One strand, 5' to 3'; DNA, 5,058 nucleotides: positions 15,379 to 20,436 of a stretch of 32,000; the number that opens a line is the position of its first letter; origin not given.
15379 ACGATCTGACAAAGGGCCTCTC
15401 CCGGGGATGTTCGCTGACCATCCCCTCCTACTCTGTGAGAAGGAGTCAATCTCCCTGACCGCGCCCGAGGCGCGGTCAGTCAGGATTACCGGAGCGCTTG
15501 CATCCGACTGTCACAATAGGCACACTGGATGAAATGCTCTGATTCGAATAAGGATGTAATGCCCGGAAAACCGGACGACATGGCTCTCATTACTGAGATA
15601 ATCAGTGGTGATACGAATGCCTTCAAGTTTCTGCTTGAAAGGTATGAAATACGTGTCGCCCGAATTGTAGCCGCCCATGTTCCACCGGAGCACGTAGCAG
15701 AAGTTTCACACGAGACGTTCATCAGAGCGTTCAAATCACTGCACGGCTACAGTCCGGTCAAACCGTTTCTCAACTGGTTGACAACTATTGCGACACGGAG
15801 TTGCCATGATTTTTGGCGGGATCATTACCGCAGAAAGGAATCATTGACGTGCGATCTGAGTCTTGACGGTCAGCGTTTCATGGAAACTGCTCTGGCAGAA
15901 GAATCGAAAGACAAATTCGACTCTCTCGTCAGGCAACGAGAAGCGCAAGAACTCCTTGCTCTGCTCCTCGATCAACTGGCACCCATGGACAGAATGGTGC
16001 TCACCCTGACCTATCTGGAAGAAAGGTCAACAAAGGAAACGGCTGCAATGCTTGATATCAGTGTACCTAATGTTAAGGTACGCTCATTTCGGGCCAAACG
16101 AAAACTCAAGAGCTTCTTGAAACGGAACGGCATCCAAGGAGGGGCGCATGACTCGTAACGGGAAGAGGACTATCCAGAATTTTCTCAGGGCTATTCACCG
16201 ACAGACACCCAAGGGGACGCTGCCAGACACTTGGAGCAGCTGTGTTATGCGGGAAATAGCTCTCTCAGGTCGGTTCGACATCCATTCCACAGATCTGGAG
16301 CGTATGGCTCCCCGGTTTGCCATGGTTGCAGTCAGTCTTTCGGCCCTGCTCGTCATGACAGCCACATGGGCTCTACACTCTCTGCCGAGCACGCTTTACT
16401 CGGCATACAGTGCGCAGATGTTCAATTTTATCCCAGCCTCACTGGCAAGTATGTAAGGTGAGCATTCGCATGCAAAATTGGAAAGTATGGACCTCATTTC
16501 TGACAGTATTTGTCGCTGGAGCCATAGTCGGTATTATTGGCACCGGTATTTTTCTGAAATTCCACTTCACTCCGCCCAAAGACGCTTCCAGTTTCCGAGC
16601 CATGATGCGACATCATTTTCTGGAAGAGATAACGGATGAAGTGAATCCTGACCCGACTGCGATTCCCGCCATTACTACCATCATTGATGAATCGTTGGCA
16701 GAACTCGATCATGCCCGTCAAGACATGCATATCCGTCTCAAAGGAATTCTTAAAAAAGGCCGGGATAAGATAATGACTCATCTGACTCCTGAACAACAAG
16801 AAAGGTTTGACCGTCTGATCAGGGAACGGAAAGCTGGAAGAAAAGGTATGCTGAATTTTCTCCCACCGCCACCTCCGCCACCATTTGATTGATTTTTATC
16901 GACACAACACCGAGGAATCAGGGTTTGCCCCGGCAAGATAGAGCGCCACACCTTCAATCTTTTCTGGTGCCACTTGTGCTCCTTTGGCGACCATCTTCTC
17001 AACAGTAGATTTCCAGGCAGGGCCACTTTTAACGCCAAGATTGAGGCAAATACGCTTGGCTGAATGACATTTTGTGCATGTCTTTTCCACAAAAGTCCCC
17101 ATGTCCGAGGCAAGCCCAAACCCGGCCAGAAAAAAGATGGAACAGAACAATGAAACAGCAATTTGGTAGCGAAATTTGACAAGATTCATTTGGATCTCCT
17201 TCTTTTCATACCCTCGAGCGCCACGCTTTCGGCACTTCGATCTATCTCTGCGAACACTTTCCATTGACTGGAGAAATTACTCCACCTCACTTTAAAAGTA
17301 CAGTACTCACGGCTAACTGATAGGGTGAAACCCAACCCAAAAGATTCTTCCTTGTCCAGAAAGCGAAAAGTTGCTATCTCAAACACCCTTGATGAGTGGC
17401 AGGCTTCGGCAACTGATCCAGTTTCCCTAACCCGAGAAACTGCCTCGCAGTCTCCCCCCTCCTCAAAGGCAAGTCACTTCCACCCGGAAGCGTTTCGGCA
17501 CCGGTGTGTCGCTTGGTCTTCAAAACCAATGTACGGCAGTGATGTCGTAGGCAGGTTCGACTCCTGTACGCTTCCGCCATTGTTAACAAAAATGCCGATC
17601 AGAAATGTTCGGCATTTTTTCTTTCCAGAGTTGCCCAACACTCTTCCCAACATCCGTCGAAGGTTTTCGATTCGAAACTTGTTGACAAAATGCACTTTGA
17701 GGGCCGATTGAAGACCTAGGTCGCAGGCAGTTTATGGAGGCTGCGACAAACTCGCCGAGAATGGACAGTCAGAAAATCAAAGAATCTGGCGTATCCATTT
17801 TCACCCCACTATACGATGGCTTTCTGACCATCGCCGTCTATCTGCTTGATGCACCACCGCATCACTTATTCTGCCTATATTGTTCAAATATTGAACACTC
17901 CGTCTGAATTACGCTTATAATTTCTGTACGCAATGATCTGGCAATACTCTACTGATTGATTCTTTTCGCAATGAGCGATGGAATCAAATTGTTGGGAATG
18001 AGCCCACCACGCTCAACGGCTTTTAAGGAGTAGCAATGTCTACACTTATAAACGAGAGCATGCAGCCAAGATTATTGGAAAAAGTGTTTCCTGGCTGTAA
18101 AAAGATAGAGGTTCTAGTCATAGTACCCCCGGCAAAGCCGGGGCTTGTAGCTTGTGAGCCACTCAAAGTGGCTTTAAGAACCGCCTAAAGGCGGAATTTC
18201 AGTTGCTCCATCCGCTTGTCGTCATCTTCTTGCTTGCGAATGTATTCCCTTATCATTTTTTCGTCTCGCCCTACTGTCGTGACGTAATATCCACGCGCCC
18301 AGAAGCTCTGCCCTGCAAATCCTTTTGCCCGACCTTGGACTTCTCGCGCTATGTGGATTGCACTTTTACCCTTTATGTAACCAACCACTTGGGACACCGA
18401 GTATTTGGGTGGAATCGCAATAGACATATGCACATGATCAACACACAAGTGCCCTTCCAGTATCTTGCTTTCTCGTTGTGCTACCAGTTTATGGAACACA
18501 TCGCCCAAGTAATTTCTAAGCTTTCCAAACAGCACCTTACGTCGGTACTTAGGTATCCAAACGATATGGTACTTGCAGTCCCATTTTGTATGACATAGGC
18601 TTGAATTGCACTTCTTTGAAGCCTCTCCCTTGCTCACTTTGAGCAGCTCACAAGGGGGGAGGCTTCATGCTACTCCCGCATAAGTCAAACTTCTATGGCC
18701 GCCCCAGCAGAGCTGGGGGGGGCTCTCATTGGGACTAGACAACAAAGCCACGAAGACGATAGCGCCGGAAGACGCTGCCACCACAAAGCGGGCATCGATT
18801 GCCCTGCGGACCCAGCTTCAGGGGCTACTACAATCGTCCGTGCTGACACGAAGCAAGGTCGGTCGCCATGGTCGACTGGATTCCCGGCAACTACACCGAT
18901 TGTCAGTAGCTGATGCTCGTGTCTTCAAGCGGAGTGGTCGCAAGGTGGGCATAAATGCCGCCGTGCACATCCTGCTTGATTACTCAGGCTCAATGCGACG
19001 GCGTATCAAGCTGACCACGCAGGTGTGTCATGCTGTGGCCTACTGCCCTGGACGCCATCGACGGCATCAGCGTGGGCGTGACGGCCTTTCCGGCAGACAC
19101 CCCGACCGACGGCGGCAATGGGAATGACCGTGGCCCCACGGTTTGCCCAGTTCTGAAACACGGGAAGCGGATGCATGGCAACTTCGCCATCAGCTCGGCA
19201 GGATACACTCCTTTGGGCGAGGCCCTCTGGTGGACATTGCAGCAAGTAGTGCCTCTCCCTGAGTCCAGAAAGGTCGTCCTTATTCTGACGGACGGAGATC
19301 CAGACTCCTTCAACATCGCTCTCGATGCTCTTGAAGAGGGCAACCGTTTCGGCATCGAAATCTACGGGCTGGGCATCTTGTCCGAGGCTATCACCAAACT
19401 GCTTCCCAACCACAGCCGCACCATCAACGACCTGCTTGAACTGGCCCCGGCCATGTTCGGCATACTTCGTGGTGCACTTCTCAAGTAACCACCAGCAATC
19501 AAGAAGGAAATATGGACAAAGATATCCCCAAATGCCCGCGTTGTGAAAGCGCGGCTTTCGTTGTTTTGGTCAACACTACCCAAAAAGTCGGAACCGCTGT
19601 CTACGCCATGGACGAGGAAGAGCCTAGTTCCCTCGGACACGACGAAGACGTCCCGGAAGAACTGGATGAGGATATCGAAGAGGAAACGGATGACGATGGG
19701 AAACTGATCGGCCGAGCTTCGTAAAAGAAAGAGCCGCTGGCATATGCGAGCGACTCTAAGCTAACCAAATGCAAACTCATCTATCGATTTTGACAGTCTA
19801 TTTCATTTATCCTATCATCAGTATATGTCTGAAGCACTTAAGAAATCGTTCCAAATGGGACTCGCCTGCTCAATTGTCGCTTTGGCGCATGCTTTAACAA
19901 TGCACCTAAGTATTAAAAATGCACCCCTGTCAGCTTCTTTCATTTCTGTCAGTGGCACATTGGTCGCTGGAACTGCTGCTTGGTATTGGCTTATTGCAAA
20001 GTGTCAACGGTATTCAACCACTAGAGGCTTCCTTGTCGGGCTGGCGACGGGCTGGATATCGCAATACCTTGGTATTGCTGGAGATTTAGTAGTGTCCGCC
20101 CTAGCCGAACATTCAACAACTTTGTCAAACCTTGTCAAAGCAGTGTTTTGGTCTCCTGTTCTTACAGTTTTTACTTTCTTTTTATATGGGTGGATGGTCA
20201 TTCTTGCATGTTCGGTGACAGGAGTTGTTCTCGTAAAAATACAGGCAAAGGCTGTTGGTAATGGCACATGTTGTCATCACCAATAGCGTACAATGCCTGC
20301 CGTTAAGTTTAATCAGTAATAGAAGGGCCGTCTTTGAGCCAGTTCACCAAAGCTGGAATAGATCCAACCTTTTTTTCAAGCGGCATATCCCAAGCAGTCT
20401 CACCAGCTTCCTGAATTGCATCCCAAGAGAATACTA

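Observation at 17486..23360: Decaying ~5.8 kb integrative island inserted in tRNA-Sec (selC)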

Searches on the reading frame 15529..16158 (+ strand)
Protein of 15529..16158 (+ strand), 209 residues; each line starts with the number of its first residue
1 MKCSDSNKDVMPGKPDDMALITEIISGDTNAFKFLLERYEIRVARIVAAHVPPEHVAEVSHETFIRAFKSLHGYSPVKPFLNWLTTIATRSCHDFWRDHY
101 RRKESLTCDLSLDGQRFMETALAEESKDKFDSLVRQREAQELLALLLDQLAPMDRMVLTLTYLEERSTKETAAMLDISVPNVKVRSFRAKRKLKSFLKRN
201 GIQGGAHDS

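Call 18: find_encoding_contigs(protein=window:15529-16158:+, flank=10000, max_places=10)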
Protein window:15529-16158:+ (209 aa): no gene with exactly this product is on record in the collection.

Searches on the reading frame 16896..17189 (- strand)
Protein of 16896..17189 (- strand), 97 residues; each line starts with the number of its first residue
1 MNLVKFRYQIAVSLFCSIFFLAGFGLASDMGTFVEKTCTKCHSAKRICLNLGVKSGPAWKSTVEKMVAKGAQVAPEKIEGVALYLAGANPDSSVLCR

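Call 41: find_encoding_contigs(protein=window:16896-17189:-, flank=10000, max_places=10)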
Protein window:16896-17189:- (97 aa): 3 contigs read that carry it; 3 places shown.
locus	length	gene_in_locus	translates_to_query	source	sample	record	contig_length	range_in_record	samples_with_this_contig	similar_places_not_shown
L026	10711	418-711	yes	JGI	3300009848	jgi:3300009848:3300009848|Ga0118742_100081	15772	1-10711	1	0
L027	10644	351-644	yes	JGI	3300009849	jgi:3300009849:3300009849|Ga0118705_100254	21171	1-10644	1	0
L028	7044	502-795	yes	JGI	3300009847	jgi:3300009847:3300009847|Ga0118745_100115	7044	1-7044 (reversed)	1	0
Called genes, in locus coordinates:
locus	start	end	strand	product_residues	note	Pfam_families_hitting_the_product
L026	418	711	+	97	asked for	-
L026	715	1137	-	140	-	-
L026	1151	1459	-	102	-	-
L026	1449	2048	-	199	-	PF04542:Sigma70_r2, PF08281:Sigma70_r4_2, PF04545:Sigma70_r4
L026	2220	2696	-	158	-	PF00036:EF-hand_1 (faint)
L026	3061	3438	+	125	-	PF03992:ABM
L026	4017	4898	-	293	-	-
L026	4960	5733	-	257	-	PF04055:Radical_SAM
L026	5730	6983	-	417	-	-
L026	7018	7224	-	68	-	PF06250:YhcG_C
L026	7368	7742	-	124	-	PF17761:DUF1016_N, PF06250:YhcG_C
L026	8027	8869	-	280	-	PF13276:HTH_21, PF00665:rve, PF13683:rve_3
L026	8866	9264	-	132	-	PF01527:HTH_Tnp_1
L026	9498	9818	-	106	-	PF04014:MazE_antitoxin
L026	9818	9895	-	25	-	-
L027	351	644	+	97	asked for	-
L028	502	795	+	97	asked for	-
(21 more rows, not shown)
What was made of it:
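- Tried and rejected: A shorter start worked (call 41).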

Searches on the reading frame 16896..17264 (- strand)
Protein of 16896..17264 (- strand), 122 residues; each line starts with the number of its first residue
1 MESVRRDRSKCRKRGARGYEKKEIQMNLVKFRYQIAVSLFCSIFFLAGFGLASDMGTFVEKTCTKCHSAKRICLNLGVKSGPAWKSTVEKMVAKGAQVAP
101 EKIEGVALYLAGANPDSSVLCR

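Call 16: find_encoding_contigs(protein=window:16896-17264:-, flank=10000, max_places=10)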
Protein window:16896-17264:- (122 aa): no gene with exactly this product is on record in the collection.
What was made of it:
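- Tried and rejected: Exact-protein look-ups of left-flank ORFs with the longest-ORF start found nothing (calls 16, 18).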

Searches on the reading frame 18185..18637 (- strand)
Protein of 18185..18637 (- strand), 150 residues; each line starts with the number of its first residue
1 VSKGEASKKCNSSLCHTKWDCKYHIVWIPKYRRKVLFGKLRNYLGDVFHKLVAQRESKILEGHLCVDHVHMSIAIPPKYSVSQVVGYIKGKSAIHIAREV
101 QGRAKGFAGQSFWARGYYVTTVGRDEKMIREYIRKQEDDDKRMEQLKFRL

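Call 11: search_protein_families(library=pfam, proteins=[window:18185-18637:-], max_evalue=0.01)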
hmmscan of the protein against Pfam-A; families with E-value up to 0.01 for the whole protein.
window:18185-18637:- (150 aa): 1 family
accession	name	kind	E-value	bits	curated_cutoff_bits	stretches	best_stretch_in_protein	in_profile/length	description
PF01797.21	Y1_Tnp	-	1.3e-36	125.8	23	1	18-136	2-121/121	Transposase IS200 like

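Call 79: search_protein_families(library=ncbifam, proteins=[window:18185-18637:-, P0153], max_evalue=0.001)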
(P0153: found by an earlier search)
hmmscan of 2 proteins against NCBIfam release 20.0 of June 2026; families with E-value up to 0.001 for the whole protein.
window:18185-18637:- (150 aa): 2 families
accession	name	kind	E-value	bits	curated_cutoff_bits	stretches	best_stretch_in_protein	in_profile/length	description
NF033573.1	transpos_IS200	equivalog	2.1e-41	141.1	55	1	14-134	4-125/126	IS200/IS605 family transposase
NF047646.1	REP_Tyr_transpos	equivalog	4.8e-07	29.8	80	1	39-130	29-122/146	REP-associated tyrosine transposase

P0153 (475 aa): 0 families
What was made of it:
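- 18100..18730 (-): IS200/IS605 copy. The ends are approximate; tnpA is at 18185-18637. Y1_Tnp 1.3e-36 (call 11). transpos_IS200 141 bits (call 79).
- Checked: The IS200 transposase gene is at 18185-18637 on the minus strand: Pfam Y1_Tnp 1.3e-36, NCBIfam transpos_IS200 2.1e-41 (calls 11, 79).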

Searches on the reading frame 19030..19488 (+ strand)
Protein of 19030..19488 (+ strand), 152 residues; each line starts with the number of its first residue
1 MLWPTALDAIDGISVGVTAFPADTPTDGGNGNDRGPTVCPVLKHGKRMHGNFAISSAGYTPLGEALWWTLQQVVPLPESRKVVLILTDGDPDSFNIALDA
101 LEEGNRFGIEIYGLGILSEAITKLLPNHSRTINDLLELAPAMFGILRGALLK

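Call 11: search_protein_families(library=pfam, proteins=[window:19030-19488:+], max_evalue=0.01)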
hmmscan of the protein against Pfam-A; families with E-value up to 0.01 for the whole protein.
window:19030-19488:+ (152 aa): 1 family
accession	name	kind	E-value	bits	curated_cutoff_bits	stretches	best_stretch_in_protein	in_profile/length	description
PF00092.34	VWA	-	0.0032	18.1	23.8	1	56-122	75-145/174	von Willebrand factor type A domain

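Call 48: search_protein_families(library=phrogs, proteins=[window:19030-19488:+], max_evalue=0.001)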
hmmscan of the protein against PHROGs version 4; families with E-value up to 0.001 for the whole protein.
window:19030-19488:+ (152 aa): 0 families

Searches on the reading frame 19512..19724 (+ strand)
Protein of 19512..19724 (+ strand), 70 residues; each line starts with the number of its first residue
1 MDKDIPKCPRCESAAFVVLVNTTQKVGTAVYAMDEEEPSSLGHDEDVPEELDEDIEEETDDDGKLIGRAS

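Call 11: search_protein_families(library=pfam, proteins=[window:19512-19724:+], max_evalue=0.01)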
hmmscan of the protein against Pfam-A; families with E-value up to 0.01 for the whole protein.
window:19512-19724:+ (70 aa): 0 families

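Call 48: search_protein_families(library=phrogs, proteins=[window:19512-19724:+], max_evalue=0.001)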
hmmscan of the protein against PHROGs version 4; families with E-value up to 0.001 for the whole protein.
window:19512-19724:+ (70 aa): 0 families

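Call 49: search_protein_families(library=padloc, proteins=[window:19512-19724:+], max_evalue=0.001)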
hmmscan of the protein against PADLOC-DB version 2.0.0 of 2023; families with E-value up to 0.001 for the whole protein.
window:19512-19724:+ (70 aa): 0 families

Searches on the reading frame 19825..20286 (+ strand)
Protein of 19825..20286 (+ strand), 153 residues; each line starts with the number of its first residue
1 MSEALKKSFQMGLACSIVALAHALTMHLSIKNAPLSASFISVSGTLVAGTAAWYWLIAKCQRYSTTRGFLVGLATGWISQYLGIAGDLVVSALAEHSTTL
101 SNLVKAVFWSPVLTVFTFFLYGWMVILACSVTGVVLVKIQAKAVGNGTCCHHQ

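Call 11: search_protein_families(library=pfam, proteins=[window:19825-20286:+], max_evalue=0.01)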
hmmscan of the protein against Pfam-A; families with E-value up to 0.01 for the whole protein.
window:19825-20286:+ (153 aa): 0 families

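Call 48: search_protein_families(library=phrogs, proteins=[window:19825-20286:+], max_evalue=0.001)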
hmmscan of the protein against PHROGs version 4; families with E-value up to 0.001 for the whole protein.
window:19825-20286:+ (153 aa): 0 families

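Call 49: search_protein_families(library=padloc, proteins=[window:19825-20286:+], max_evalue=0.001)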
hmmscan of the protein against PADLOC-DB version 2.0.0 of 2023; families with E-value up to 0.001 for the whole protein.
window:19825-20286:+ (153 aa): 0 families
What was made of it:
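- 19825..20286 (+): 153-aa hydrophobic ORF, cargo of unknown function, in lower-GC sequence (0.45-0.46). No Pfam, PHROG or PADLOC match (calls 11, 48, 49).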
